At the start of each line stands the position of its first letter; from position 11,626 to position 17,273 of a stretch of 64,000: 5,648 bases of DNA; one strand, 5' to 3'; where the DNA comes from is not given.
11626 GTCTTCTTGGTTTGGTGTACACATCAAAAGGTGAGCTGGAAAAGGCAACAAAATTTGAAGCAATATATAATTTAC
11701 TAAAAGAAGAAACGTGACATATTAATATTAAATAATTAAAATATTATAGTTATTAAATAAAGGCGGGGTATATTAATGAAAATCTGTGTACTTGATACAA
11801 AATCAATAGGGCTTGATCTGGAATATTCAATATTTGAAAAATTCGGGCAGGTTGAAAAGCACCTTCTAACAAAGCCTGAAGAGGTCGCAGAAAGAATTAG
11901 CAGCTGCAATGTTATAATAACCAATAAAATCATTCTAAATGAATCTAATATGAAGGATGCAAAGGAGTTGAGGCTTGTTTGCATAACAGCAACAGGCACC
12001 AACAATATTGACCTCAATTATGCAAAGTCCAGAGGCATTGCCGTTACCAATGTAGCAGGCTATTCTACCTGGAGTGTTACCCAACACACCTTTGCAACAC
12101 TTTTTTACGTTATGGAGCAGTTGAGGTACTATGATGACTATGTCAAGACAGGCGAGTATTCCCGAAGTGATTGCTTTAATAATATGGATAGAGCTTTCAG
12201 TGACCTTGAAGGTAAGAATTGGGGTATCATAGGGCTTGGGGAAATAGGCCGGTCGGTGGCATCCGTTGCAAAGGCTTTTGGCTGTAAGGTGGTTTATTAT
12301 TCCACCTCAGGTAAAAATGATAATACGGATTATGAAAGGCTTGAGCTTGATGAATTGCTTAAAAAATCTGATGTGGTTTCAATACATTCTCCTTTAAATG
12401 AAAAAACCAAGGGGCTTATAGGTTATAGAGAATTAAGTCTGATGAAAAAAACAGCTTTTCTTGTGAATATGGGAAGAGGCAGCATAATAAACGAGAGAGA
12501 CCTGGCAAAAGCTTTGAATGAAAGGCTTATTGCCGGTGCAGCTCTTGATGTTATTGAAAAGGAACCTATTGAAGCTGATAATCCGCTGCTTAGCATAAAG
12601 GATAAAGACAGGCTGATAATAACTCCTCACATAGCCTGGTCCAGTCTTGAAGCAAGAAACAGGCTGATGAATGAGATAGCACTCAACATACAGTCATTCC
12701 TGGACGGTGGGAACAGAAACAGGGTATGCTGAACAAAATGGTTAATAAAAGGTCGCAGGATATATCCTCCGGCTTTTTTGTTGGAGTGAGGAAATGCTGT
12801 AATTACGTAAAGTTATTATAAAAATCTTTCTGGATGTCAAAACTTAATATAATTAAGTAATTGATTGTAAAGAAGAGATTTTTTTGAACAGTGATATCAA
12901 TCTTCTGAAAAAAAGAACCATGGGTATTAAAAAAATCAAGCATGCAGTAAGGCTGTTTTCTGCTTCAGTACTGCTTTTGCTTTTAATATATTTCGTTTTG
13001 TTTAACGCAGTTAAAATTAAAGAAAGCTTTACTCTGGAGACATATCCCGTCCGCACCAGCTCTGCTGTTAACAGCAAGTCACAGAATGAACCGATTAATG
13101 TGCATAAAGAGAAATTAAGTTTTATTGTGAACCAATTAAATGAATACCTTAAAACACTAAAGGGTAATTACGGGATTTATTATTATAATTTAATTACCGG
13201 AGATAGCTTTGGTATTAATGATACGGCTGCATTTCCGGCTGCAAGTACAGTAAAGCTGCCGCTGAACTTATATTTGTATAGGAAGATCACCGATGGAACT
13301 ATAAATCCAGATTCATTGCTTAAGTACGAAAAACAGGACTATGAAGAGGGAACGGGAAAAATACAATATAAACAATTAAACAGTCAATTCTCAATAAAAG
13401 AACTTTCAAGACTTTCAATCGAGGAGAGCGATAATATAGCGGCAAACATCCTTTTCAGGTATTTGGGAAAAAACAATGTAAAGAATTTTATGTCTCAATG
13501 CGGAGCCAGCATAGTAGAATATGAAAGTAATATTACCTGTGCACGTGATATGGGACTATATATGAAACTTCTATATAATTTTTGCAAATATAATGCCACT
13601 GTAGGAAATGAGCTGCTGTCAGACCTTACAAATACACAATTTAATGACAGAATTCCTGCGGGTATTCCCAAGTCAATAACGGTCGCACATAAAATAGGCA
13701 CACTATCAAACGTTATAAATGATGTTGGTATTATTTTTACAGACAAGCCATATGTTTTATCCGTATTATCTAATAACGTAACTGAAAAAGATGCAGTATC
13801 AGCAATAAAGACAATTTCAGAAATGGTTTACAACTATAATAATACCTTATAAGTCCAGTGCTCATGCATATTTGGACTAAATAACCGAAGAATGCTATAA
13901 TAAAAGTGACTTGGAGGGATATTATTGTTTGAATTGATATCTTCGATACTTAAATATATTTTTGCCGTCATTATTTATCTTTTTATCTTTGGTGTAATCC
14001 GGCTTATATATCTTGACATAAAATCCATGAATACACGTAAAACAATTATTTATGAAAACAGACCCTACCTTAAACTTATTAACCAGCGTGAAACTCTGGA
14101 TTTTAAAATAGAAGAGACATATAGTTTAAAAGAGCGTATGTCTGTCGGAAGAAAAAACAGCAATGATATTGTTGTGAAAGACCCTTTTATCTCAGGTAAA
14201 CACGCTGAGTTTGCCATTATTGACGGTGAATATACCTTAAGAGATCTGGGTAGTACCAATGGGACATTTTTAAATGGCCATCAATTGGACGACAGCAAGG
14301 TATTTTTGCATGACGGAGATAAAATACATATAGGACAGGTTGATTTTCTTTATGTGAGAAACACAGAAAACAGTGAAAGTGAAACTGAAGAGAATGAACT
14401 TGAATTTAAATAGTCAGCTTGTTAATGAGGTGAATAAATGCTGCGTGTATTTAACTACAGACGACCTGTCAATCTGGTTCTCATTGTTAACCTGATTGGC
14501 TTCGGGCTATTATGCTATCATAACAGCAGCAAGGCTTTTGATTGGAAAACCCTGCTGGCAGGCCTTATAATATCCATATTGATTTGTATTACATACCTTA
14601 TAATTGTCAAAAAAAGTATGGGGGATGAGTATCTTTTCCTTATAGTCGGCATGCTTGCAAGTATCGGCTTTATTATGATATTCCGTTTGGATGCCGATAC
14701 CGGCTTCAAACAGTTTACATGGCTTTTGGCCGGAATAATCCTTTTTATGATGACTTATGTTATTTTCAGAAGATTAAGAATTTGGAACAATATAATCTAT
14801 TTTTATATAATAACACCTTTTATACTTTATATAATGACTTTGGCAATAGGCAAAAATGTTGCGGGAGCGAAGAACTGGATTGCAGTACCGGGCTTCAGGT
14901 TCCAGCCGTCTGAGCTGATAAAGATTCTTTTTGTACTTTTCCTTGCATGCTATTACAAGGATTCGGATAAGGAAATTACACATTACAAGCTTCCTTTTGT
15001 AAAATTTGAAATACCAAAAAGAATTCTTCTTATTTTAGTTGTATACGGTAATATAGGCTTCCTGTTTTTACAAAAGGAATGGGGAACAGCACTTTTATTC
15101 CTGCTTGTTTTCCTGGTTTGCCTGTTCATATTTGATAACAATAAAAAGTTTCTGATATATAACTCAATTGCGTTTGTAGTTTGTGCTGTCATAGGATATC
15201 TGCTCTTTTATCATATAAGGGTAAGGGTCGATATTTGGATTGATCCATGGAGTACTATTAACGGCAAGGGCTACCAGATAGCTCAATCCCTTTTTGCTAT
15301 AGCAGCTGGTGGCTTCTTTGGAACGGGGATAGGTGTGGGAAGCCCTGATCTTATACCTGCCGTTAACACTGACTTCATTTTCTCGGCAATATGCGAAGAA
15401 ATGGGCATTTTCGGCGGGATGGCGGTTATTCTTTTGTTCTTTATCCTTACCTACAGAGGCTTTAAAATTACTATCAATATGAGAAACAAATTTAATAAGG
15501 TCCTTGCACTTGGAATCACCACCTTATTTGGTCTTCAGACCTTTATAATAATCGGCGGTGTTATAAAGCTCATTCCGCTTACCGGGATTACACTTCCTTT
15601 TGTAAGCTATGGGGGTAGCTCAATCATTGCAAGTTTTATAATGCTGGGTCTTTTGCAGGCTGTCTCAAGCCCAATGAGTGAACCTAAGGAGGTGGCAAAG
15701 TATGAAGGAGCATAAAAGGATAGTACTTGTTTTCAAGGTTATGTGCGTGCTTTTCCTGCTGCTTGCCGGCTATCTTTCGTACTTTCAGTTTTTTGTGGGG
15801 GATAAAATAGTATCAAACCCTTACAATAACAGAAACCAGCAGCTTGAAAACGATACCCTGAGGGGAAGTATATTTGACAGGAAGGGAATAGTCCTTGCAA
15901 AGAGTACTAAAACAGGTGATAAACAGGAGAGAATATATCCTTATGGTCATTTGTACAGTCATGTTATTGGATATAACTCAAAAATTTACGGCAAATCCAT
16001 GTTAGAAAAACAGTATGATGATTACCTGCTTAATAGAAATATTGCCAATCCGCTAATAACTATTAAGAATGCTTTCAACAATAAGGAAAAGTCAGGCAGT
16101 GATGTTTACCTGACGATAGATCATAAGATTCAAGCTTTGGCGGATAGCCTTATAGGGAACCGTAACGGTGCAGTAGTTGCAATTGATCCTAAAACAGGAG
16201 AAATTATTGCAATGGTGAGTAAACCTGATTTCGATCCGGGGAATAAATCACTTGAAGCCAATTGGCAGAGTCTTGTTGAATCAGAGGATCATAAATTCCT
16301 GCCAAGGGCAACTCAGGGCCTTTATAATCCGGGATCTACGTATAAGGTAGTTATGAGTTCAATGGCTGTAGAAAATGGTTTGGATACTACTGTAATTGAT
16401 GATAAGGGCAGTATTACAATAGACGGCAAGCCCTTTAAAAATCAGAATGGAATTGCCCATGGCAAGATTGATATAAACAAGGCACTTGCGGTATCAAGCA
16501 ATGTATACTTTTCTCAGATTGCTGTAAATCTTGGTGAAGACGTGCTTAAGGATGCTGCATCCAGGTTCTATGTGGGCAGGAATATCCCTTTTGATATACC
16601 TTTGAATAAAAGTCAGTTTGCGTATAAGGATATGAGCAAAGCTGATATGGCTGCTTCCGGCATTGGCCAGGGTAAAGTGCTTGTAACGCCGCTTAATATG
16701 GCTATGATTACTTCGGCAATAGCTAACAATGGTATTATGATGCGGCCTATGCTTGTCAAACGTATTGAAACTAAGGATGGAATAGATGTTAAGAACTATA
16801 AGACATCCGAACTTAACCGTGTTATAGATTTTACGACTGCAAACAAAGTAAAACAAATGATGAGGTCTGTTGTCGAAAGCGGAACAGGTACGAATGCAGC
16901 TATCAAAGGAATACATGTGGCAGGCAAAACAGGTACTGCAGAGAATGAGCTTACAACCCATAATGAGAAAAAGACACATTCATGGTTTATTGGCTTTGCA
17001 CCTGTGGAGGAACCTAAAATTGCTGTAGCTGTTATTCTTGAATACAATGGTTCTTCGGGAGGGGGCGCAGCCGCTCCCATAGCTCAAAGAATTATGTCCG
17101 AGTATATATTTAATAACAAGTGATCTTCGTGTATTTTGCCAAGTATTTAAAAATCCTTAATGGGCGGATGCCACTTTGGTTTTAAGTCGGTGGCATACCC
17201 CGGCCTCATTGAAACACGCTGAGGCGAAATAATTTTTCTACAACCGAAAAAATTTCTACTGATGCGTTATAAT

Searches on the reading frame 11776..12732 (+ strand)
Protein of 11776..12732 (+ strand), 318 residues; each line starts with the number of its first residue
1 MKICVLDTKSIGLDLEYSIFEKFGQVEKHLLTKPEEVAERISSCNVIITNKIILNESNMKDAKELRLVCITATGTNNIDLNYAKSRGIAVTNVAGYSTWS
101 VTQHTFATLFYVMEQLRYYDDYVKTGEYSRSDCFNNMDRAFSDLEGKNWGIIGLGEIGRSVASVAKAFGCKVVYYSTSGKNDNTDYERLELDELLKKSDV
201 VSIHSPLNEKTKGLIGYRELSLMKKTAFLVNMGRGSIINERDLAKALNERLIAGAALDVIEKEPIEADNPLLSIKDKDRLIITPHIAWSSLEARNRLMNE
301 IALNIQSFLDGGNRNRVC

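Call 20: search_protein_families(library=pfam, proteins=[window:11776-12732:+], max_evalue=0.00001)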
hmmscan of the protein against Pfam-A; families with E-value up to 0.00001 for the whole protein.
window:11776-12732:+ (318 aa): 2 families
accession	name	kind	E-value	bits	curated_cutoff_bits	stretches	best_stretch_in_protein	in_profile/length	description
PF02826.25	2-Hacid_dh_C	-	2.3e-55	187.2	25.1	1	107-287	2-178/178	D-isomer specific 2-hydroxyacid dehydrogenase, NAD binding domain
PF00389.36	2-Hacid_dh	-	1.5e-24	86.6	24.6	1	18-314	13-129/134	D-isomer specific 2-hydroxyacid dehydrogenase, catalytic domain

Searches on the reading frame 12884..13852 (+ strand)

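Call 20: search_protein_families(library=pfam, proteins=[window:12884-13852:+], max_evalue=0.00001)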
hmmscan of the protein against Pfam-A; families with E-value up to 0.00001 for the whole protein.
window:12884-13852:+ (322 aa): 1 family
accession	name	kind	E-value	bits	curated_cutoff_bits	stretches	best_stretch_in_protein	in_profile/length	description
PF13354.11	Beta-lactamase2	-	3.3e-51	174.1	22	1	97-295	1-213/214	Beta-lactamase enzyme family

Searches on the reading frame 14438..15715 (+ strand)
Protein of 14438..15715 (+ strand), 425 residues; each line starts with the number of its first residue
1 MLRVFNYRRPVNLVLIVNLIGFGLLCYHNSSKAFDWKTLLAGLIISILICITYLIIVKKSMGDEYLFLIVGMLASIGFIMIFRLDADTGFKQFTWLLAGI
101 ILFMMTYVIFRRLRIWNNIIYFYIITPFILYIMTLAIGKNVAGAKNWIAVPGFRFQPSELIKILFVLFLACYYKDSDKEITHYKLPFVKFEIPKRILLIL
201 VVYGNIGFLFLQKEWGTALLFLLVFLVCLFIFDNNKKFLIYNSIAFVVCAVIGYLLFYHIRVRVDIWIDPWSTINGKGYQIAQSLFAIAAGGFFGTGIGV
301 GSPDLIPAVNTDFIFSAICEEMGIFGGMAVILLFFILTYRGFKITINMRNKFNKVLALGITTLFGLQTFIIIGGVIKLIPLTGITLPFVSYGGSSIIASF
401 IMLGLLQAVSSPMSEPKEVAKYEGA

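Call 20: search_protein_families(library=pfam, proteins=[window:14438-15715:+], max_evalue=0.00001)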
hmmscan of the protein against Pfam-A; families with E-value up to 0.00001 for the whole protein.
window:14438-15715:+ (425 aa): 1 family
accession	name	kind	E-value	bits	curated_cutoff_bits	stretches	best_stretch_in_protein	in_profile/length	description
PF01098.24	FTSW_RODA_SPOVE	-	2.5e-75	254.2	26.4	1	66-411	4-352/356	Cell cycle protein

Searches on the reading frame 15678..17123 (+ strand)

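Call 21: search_protein_families(library=pfam, proteins=[window:15678-17123:+], max_evalue=0.00001)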
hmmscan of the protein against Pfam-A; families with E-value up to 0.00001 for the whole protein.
window:15678-17123:+ (481 aa): 2 families
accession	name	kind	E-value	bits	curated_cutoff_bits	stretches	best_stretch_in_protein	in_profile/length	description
PF00905.27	Transpeptidase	-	1e-70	238.7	22.1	1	164-473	1-298/299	Penicillin binding protein transpeptidase domain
PF21922.1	PBP_dimer_2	-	8.5e-14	52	27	1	62-143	1-83/83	Penicillin binding protein A dimerisation domain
